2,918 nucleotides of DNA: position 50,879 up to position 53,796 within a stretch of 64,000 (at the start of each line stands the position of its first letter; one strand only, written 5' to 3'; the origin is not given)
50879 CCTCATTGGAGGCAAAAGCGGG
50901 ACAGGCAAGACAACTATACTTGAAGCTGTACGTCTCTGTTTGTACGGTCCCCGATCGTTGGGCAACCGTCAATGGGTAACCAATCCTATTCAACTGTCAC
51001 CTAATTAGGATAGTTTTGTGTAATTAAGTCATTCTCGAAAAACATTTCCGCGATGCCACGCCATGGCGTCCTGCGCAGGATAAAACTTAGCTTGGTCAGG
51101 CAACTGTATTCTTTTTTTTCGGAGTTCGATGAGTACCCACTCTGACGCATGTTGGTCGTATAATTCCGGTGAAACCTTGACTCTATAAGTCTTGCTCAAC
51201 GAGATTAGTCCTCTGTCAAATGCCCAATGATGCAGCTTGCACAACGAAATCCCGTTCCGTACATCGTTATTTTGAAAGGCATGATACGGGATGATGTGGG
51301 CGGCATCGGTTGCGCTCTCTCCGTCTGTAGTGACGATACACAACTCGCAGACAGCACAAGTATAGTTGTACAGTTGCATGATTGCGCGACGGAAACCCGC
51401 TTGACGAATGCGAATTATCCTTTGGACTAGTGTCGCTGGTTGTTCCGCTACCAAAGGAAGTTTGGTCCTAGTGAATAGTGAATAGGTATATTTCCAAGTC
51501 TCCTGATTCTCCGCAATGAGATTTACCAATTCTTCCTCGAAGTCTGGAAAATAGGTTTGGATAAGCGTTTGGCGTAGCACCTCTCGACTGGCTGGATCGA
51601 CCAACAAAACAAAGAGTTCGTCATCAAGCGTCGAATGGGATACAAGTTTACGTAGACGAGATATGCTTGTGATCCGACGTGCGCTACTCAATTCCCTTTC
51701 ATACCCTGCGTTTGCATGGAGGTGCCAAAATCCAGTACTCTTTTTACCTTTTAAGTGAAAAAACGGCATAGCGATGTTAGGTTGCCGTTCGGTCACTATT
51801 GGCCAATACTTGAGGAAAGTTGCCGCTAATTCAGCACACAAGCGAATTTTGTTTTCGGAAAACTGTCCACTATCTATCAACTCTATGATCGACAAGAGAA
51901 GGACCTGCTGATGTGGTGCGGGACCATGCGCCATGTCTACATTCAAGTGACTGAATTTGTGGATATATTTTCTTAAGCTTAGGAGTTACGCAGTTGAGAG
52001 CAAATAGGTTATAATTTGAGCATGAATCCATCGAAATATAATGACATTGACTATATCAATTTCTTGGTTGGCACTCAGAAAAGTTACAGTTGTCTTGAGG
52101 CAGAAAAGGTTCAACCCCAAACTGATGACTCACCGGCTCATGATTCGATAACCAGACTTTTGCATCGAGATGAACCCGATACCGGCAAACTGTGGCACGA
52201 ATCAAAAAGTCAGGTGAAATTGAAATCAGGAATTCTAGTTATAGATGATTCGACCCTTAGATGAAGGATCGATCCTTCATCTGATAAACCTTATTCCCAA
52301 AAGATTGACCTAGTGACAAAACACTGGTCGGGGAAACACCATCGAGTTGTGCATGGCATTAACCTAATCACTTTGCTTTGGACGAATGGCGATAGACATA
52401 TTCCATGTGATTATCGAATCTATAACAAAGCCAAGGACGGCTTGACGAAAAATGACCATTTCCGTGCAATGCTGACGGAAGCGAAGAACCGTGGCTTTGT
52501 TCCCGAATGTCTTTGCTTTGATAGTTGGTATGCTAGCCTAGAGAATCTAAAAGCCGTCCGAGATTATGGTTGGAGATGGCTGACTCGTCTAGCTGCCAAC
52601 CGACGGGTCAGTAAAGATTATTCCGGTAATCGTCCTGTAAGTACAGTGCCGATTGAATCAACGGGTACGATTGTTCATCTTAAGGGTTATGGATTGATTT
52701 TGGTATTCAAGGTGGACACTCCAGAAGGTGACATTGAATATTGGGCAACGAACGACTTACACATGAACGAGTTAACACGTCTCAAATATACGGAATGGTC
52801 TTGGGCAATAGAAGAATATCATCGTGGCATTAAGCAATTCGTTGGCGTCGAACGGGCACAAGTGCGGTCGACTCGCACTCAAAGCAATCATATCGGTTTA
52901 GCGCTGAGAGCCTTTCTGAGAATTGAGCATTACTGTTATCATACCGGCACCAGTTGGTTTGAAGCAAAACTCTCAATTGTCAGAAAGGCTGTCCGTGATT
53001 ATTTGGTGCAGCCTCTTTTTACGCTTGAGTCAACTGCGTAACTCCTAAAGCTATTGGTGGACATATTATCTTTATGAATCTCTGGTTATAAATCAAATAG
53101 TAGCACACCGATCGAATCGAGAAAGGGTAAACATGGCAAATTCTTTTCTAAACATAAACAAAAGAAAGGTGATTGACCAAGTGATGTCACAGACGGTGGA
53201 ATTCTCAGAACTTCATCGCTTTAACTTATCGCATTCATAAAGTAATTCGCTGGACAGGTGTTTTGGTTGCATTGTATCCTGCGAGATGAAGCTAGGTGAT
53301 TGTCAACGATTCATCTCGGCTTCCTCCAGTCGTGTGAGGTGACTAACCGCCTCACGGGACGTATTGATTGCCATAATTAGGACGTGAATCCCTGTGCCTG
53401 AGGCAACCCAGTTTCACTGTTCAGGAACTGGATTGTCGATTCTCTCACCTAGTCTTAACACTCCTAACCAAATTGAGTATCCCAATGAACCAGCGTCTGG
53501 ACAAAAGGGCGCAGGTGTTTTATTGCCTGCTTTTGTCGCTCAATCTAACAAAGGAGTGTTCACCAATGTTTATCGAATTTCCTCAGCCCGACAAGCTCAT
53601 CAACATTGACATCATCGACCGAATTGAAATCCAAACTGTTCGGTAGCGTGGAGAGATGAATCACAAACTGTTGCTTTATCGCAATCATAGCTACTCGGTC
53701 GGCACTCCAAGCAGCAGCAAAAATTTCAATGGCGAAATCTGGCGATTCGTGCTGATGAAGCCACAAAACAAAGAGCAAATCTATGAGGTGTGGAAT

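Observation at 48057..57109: Decayed defence/mobile island: dndC plus a dndD 5' stub, HNH endonuclease, IS with inverted repeats, IS3 relic, orphan HsdR_N-methyltransferase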

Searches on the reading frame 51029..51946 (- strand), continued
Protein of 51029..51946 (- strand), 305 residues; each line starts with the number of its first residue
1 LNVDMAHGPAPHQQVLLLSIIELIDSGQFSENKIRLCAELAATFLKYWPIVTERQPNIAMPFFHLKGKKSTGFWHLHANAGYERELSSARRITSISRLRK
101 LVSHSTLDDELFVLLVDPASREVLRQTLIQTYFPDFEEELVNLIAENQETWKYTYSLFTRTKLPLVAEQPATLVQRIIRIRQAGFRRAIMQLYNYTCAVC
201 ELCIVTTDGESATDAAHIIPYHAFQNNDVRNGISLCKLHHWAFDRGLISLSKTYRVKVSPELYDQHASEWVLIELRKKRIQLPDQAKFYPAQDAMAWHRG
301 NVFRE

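Call 44: find_encoding_contigs(protein=P0030, flank=8000, max_places=2)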
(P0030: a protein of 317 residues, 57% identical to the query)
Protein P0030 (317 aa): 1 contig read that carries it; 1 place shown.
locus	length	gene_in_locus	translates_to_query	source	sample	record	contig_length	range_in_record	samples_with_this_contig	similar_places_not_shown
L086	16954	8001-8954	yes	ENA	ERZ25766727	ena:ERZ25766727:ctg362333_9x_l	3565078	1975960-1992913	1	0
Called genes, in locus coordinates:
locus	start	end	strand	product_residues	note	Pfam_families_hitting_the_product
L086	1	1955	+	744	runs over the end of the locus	PF06452:CBM9_1 (weak), PF19313:DUF5916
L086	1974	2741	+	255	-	PF12715:Abhydrolase_7, PF05448:AXE1 (weak)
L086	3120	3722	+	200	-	PF01408:GFO_IDH_MocA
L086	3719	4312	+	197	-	-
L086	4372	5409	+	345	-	PF01408:GFO_IDH_MocA, PF08635:ox_reductase_C (weak), PF22725:GFO_IDH_MocA_C3, PF02894:GFO_IDH_MocA_C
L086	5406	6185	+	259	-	PF01073:3Beta_HSD, PF01370:Epimerase, PF16363:GDP_Man_Dehyd, PF13460:NAD_binding_10, PF07993:NAD_binding_4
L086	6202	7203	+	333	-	PF01370:Epimerase, PF13460:NAD_binding_10 (weak), PF16363:GDP_Man_Dehyd (faint)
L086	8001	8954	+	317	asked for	PF26340:DNA-SBD_ScoMcrA (weak), PF13391:HNH_2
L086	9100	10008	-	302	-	PF01609:DDE_Tnp_1, PF13612:DDE_Tnp_1_3, PF13359:DDE_Tnp_4 (faint)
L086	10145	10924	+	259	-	-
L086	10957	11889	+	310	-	PF01555:N6_N4_Mtase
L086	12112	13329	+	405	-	PF00266:Aminotran_5, PF01041:DegT_DnrJ_EryC1 (weak)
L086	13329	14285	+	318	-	PF10609:ParA, PF00142:Fer4_NifH (faint), PF01656:CbiA, PF02374:ArsA_ATPase (faint), PF09140:MipZ (weak), PF13614:AAA_31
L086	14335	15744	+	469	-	PF01565:FAD_binding_4, PF02913:FAD-oxidase_C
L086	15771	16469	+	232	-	-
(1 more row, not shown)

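Call 45: find_encoding_contigs(protein=P0093, flank=8000, max_places=2)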
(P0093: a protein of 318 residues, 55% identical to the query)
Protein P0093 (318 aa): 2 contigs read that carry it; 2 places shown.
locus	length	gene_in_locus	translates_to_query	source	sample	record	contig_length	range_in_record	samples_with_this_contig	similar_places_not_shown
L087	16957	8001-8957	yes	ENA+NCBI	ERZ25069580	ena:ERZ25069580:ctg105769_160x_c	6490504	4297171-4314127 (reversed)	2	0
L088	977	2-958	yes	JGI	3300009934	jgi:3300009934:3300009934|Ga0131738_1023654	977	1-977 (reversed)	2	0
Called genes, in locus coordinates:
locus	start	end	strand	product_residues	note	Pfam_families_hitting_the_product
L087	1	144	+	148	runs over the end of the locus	-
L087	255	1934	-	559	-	-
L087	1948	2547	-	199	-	-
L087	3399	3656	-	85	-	-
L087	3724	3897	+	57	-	-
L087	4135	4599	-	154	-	-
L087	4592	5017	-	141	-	-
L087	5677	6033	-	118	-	-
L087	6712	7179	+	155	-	PF04326:SLFN_AlbA_2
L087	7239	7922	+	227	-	-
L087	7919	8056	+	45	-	-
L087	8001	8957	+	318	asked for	PF26340:DNA-SBD_ScoMcrA, PF13391:HNH_2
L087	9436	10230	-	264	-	-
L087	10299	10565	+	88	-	-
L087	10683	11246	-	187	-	-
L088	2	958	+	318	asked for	PF26340:DNA-SBD_ScoMcrA, PF13391:HNH_2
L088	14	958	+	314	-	PF26340:DNA-SBD_ScoMcrA, PF13391:HNH_2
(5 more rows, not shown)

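Call 56: search_protein_families(library=pfam, proteins=[L085:9052-10035:-, L085:10249-11040:-, L085:6172-6675:+], max_evalue=0.01)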
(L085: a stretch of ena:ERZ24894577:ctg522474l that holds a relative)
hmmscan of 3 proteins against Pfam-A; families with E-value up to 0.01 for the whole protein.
L085:9052-10035:- (327 aa): 1 family
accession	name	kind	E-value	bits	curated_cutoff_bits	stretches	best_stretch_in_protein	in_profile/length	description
PF12358.13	DUF3644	-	9.6e-56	188.7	27.6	1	15-199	1-182/183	Domain of unknown function (DUF3644)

L085:10249-11040:- (263 aa): 0 families

L085:6172-6675:+ (167 aa): 1 family
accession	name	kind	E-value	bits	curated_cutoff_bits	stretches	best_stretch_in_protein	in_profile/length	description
PF01541.30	GIY-YIG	-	1.5e-05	25.7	22.6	1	73-147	11-74/78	GIY-YIG catalytic domain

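Call 66: predict_structure(alignment_id=A1)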
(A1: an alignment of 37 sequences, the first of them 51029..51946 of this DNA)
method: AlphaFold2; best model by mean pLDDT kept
length: 305 residues; sequences in the alignment: 37
mean_pLDDT: 54.0   pTM: 0.46
mean pLDDT of the five models: 54.0, 48.9, 46.8, 44.0, 41.5
residues with pLDDT >= 90: 0; 70-90: 83; 50-70: 69; < 50: 153
segments of 3 or more residues with pLDDT < 50: 1-8, 66-73, 153-194, 201-233, 245-305
pLDDT, mean of each block of 10 residues (from residue 1): 40 82 82 74 84 72 50 51 57 56 66 80 83 82 70 49 36 38 32 48 44 40 33 50 48 37 35 34 33 42 37
secondary structure, 60 per line:
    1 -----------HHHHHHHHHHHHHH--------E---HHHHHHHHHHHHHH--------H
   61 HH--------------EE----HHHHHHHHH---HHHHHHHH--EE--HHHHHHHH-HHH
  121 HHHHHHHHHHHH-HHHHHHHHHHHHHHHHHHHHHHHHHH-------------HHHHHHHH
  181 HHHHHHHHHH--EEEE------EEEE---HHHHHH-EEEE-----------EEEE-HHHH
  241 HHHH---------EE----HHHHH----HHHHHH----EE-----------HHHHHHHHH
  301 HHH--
elements in order: H12-25 H38-51 H83-91 H95-102 H109-116 H118-132 H134-159 H173-190 E193-196 E203-206 H210-215 E217-220 E232-235 H237-244 H260-264 H269-274 H292-303

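Call 68: fold_search(model_id=the predicted structure, library=pdb)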
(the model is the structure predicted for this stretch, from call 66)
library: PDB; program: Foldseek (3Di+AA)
matches with E <= 10: 42; with E <= 0.001: 2
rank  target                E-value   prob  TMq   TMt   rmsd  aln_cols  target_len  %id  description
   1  8h0l_A                6.3e-06  1.00  0.35  0.65   3.6       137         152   28  Sulfur binding domain of Hga complexed with phosphorothioated DNA (released 2023-09-27)
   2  8h0l_B                1.5e-05  1.00  0.34  0.65   3.3       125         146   30  Sulfur binding domain of Hga complexed with phosphorothioated DNA (released 2023-09-27)
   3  7p1y_AAA              2.9e+00  0.03  0.12  0.19  17.0       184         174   14  A small alarmone hydrolase TdActApo2 mutant - T78N (released 2022-07-13)
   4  7r41_V                3.0e+00  0.06  0.13  0.26  11.6       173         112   14  Bovine complex I in the presence of IM1761092, active class i (Composite map) (released 2023-02-08)
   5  7p1y_DDD              3.2e+00  0.03  0.12  0.19  17.4       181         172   12  A small alarmone hydrolase TdActApo2 mutant - T78N (released 2022-07-13)
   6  6zk9_f                3.6e+00  0.04  0.11  0.23  12.0       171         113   12  Peripheral domain of open complex I during turnover (released 2020-10-07)
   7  1wsx_MODEL_1_A        3.6e+00  0.04  0.14  0.21  14.9       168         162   16  Solution structure of MCL-1 (released 2004-11-23)
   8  7p1y_BBB              3.8e+00  0.02  0.11  0.19  17.5       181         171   12  A small alarmone hydrolase TdActApo2 mutant - T78N (released 2022-07-13)
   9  7pua_F5               3.8e+00  0.01  0.12  0.08  30.6       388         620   11  Middle assembly intermediate of the Trypanosoma brucei mitoribosomal small subunit (released 2022-03-02)
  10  4bwk_A                4.2e+00  0.02  0.14  0.11  22.2       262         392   12  Structure of Neurospora crassa PAN3 pseudokinase (released 2013-08-21)
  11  8r7k_B                4.5e+00  0.03  0.13  0.12  14.6       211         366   11  Cryo-EM structure of the human UAP56 - TREX-2 complex (released 2025-06-11)
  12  8esw_A5               4.7e+00  0.04  0.11  0.24  12.1       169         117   12  Structure of mitochondrial complex I from Drosophila melanogaster, Flexible-class 1 (released 2023-03-29)
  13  8pw5_V1               5.0e+00  0.04  0.12  0.27  13.3       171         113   15  CS respirasome from murine liver (released 2024-04-24)
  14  9i05_Xc               5.0e+00  0.02  0.10  0.13  13.6       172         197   10  Cryo-EM structure of the large subunit of the mitochondrial ribosome from Toxoplasma gondii (released 2025-06-11)
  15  4cyj_C                5.0e+00  0.01  0.12  0.10  21.8       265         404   10  Chaetomium thermophilum Pan2:Pan3 complex (released 2014-06-11)
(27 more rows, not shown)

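Call 71: search_protein_families(library=pfam, proteins=[L083:11350-12303:+, P0001], max_evalue=0.01)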
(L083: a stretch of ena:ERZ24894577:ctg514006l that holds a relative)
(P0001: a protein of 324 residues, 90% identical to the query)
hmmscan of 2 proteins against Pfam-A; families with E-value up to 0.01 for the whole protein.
L083:11350-12303:+ (317 aa): 1 family
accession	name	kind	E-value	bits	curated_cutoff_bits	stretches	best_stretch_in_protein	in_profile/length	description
PF13391.12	HNH_2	-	7.1e-11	42.2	21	1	209-262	1-65/66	HNH endonuclease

P0001 (324 aa): 1 family
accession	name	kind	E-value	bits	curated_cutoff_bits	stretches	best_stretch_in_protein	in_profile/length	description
PF13391.12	HNH_2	-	6.1e-12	45.7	21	1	212-265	1-65/66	HNH endonuclease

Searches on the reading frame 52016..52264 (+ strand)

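Call 3: search_protein_families(library=pfam, proteins=[window:52016-52264:+], max_evalue=0.01)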
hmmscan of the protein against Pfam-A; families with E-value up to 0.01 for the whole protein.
window:52016-52264:+ (82 aa): 0 families

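Call 4: search_protein_families(library=padloc, proteins=[window:52016-52264:+], max_evalue=0.01)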
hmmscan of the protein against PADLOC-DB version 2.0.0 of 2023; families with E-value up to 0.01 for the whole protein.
window:52016-52264:+ (82 aa): 0 families

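Call 5: search_protein_families(library=ncbifam, proteins=[window:52016-52264:+], max_evalue=0.01)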
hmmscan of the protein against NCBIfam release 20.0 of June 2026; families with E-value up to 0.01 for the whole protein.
window:52016-52264:+ (82 aa): 1 family
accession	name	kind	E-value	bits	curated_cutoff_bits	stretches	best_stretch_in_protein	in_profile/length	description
NF049921.1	transpos_IS701_2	equivalog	1.6e-15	57.4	250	1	11-81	3-70/318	IS701 family transposase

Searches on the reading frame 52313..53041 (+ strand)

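Call 3: search_protein_families(library=pfam, proteins=[window:52313-53041:+], max_evalue=0.01)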
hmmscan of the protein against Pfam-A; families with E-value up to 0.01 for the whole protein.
window:52313-53041:+ (242 aa): 2 families
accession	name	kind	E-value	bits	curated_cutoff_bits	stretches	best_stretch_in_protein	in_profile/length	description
PF01609.27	DDE_Tnp_1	-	7.8e-07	29.5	23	1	30-200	48-197/200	Transposase DDE domain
PF13546.12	DDE_5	-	0.00079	19.5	27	1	45-102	159-217/272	DDE superfamily endonuclease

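Call 4: search_protein_families(library=padloc, proteins=[window:52313-53041:+], max_evalue=0.01)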
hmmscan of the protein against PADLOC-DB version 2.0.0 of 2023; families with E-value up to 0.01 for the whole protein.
window:52313-53041:+ (242 aa): 0 families

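Call 5: search_protein_families(library=ncbifam, proteins=[window:52313-53041:+], max_evalue=0.01)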
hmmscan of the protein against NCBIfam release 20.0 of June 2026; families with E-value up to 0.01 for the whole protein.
window:52313-53041:+ (242 aa): 5 families
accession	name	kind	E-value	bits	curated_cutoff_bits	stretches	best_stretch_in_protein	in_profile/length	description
NF049921.1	transpos_IS701_2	equivalog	2e-87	293.6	250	1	2-234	82-317/318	IS701 family transposase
NF033540.2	transpos_IS701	equivalog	8.1e-20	71.4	150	2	3-106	104-225/363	IS701 family transposase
NF049925.1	transpos_IS4_4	equivalog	1.3e-08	34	250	1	45-97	191-243/449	IS4 family transposase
NF049999.1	transpos_IS701_3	equivalog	3.8e-06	26.1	170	1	147-214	300-367/412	IS701 family transposase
NF033592.1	transpos_IS4_1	equivalog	0.0097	15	115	0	65-199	178-323/332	IS4 family transposase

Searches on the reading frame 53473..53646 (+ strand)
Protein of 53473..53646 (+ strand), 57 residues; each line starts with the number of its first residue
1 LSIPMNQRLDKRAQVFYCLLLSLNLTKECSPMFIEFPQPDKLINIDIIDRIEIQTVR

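Call 47: search_protein_families(library=pfam, proteins=[window:53473-53646:+], max_evalue=0.01)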
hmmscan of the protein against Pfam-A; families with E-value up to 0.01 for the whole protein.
window:53473-53646:+ (57 aa): 0 families

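Call 48: search_protein_families(library=phrogs, proteins=[window:53473-53646:+], max_evalue=0.01)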
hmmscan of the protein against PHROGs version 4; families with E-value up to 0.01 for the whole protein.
window:53473-53646:+ (57 aa): 0 families
